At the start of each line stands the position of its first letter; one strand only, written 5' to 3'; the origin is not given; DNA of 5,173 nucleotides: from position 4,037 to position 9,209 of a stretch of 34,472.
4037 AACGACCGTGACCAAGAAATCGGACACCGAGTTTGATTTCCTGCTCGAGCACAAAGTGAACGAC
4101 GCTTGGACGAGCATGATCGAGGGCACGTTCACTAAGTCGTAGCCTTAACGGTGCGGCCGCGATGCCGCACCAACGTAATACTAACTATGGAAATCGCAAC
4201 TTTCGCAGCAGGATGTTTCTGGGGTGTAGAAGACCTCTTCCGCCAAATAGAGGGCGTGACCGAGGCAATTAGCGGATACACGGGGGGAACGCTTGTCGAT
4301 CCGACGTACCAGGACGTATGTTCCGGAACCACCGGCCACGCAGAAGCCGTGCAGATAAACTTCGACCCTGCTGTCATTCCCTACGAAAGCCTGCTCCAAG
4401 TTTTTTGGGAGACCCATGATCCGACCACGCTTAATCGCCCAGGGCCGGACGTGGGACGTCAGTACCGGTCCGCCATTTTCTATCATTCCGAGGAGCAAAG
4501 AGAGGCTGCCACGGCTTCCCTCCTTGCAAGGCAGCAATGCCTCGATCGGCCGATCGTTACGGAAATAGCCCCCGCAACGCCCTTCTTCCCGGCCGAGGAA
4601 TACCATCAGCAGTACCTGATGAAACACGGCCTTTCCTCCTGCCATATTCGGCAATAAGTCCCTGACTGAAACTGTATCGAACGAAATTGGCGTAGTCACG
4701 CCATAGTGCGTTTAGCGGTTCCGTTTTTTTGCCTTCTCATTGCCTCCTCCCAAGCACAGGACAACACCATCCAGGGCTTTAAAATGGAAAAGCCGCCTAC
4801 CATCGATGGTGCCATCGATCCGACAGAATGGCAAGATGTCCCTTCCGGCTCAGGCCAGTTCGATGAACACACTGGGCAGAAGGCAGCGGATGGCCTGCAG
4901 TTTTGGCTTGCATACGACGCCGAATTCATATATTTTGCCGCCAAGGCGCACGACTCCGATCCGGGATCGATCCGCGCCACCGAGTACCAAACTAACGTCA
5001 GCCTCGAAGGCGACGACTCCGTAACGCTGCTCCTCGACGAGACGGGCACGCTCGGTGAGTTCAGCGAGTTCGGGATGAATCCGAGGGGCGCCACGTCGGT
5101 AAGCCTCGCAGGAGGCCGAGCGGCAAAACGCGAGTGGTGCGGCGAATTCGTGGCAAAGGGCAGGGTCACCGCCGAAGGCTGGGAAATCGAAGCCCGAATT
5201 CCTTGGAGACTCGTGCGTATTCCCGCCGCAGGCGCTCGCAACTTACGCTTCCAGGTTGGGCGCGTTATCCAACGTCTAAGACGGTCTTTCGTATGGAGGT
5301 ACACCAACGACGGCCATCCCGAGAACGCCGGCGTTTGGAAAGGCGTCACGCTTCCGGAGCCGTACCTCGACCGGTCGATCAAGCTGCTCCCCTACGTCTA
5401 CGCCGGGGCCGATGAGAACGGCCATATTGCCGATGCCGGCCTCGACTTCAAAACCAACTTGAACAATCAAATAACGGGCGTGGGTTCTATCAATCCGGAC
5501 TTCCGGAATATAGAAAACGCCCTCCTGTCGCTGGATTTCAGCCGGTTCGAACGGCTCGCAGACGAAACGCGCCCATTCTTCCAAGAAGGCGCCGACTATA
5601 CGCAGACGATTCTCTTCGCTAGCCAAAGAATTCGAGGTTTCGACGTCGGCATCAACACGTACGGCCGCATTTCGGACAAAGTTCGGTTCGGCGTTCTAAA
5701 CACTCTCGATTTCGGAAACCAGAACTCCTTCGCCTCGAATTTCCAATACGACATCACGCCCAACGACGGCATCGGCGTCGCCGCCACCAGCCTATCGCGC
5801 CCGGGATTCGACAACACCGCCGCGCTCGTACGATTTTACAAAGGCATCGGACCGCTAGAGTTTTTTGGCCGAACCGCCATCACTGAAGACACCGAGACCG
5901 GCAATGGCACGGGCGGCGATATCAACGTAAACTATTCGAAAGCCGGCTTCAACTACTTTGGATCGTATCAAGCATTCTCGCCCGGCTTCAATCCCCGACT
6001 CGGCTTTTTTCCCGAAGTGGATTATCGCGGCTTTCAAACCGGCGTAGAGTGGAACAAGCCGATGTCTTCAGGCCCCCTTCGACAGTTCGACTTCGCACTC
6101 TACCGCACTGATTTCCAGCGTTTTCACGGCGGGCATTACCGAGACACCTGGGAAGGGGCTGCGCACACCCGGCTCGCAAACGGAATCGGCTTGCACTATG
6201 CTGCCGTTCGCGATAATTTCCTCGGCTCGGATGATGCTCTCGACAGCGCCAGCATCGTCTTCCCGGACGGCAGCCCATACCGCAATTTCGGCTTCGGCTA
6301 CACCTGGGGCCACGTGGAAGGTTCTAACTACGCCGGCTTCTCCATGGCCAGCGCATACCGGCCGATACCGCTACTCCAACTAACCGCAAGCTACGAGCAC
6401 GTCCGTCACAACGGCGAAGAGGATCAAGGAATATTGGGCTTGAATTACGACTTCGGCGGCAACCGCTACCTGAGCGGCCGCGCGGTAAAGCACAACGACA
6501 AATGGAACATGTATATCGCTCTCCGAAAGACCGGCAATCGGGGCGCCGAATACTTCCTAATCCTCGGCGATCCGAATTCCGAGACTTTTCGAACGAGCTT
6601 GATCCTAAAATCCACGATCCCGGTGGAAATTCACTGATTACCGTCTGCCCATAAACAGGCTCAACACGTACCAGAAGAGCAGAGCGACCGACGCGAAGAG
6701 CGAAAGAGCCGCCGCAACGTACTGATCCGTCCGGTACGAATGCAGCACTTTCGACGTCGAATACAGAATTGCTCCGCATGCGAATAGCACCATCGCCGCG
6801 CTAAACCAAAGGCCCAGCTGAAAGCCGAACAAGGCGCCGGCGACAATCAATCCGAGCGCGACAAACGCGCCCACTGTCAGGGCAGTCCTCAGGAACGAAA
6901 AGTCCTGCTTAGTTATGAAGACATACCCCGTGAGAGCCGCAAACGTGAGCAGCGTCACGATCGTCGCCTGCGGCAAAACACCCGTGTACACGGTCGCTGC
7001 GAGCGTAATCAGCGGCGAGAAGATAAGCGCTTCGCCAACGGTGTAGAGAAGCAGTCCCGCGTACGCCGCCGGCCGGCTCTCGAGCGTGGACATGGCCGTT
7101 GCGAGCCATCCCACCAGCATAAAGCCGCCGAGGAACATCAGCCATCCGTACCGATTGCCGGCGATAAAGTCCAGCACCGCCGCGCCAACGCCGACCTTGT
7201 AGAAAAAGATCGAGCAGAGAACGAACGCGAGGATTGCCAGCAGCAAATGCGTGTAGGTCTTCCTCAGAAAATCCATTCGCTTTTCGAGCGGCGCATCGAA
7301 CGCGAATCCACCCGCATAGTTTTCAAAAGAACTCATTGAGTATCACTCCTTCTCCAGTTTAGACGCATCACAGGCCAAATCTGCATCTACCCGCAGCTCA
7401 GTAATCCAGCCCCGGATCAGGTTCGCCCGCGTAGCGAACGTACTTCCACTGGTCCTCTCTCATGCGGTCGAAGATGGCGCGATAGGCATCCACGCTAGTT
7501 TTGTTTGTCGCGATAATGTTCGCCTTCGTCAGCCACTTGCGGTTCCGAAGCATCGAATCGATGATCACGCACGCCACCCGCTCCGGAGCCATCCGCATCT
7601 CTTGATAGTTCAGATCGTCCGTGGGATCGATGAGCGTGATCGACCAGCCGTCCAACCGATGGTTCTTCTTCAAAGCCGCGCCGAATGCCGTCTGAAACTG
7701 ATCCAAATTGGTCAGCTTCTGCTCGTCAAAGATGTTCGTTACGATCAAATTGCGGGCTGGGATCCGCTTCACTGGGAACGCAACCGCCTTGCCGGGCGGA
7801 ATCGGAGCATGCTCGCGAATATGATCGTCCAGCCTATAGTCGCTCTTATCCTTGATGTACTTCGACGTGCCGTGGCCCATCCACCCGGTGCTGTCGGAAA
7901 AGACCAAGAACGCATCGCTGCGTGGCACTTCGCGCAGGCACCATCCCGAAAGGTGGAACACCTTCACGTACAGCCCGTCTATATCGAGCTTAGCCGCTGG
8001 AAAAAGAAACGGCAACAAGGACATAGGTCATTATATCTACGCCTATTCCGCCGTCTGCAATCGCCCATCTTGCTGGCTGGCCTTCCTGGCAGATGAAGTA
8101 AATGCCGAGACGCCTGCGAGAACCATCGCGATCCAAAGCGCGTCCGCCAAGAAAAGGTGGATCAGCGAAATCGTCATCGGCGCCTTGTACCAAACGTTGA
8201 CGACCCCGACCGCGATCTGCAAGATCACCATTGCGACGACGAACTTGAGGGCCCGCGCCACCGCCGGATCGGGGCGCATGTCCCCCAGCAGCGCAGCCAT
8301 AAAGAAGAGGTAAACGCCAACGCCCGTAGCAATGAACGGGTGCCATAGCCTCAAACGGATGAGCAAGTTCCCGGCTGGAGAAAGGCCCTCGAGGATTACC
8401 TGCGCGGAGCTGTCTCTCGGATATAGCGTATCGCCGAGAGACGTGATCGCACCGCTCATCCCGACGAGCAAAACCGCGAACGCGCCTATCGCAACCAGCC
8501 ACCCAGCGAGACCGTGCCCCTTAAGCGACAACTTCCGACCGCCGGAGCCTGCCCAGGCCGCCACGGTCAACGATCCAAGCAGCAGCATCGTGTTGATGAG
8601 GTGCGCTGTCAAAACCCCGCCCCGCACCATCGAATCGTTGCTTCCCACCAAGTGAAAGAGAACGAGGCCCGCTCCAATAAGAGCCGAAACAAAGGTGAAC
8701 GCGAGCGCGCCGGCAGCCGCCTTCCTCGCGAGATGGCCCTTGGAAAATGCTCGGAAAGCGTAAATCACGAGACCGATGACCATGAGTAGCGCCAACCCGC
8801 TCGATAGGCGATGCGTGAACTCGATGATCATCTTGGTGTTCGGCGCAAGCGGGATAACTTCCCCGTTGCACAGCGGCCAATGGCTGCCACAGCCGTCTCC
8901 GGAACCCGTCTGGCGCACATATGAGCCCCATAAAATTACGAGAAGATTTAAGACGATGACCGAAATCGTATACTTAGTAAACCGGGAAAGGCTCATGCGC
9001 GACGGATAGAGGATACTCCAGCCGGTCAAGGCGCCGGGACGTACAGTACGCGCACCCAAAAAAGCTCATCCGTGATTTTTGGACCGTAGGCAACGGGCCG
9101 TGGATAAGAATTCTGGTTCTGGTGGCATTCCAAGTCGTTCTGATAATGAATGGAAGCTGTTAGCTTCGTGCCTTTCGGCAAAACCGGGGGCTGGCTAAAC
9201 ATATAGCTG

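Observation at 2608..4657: Compact five-part module: UBact-like tag, Sec-type msrA, shared control region, Met-rich exported protein, Cys-type msrA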

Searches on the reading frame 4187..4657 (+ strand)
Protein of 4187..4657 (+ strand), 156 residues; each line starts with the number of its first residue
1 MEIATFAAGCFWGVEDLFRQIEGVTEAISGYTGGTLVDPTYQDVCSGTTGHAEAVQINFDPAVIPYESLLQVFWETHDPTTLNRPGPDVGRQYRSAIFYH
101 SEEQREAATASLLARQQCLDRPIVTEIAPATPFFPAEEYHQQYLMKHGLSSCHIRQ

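Call 6: search_protein_families(library=pfam, proteins=[window:4187-4657:+], max_evalue=0.01)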
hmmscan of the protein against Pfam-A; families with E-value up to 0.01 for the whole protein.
window:4187-4657:+ (156 aa): 1 family
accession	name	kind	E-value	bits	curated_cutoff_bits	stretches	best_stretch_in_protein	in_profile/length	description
PF01625.27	PMSR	-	7.5e-63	211.8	23.7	1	4-153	2-153/153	Peptide methionine sulfoxide reductase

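Call 7: search_protein_families(library=ncbifam, proteins=[window:4187-4657:+], max_evalue=0.01)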
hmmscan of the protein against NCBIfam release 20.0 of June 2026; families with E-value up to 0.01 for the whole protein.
window:4187-4657:+ (156 aa): 5 families
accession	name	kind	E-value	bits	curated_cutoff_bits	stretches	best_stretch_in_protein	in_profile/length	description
NF004042.0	PRK05550.1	equivalog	5.9e-64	216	330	1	2-155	135-288/293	bifunctional methionine sulfoxide reductase B/A protein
TIGR00401.1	msrA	equivalog_domain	2.5e-60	203.3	108.1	1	2-147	1-148/153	peptide-methionine (S)-S-oxide reductase MsrA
NF010625.0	PRK14018.1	equivalog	1.8e-43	148.8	522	1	6-154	203-350/521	bifunctional peptide-methionine (S)-S-oxide reductase MsrA/peptide-methionine (R)-S-oxide reductase MsrB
NF004038.0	PRK05528.1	equivalog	9.9e-26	90.7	200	1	2-155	2-148/157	peptide-methionine (S)-S-oxide reductase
NF041383.1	Trx_VPGUxxT_two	exception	2.2e-05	24.3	275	1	2-73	146-200/287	VPGUxxT family thioredoxin-like (seleno)protein, type 2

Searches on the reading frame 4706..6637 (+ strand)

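Call 6: search_protein_families(library=pfam, proteins=[window:4706-6637:+], max_evalue=0.01)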
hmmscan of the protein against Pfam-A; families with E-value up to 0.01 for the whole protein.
window:4706-6637:+ (643 aa): 2 families
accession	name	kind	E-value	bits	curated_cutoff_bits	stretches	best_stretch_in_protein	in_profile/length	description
PF19313.5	DUF5916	-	2.8e-06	26.8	22.6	1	227-310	7-95/572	Domain of unknown function (DUF5916)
PF11924.14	IAT_beta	-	0.0095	16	22.3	0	540-587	205-252/279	Inverse autotransporter, beta-domain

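Call 7: search_protein_families(library=ncbifam, proteins=[window:4706-6637:+], max_evalue=0.01)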
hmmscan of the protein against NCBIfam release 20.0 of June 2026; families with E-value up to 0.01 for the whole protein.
window:4706-6637:+ (643 aa): 0 families

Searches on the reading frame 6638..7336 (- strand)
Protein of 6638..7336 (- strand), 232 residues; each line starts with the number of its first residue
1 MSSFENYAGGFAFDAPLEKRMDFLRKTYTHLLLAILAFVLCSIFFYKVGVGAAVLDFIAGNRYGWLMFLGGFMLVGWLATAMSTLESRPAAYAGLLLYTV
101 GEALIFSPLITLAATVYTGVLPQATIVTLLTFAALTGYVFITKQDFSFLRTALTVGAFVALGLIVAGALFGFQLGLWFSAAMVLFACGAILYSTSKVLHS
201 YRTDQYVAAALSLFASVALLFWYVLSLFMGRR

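Call 9: search_protein_families(library=pfam, proteins=[window:6638-7336:-], max_evalue=0.001)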
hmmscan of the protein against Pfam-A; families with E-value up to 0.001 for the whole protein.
window:6638-7336:- (232 aa): 1 family
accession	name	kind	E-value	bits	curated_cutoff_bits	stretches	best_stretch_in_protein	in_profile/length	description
PF01027.25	Bax1-I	-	1.1e-26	94.4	34.1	1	22-228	2-207/207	Inhibitor of apoptosis-promoting Bax1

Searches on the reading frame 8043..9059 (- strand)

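Call 9: search_protein_families(library=pfam, proteins=[window:8043-9059:-], max_evalue=0.001)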
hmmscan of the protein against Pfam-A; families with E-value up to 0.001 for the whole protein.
window:8043-9059:- (338 aa): 1 family
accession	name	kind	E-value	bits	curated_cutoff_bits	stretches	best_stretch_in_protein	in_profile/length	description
PF02628.20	COX15-CtaA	-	4.8e-36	124.8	29.9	1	30-313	3-322/322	Cytochrome oxidase assembly protein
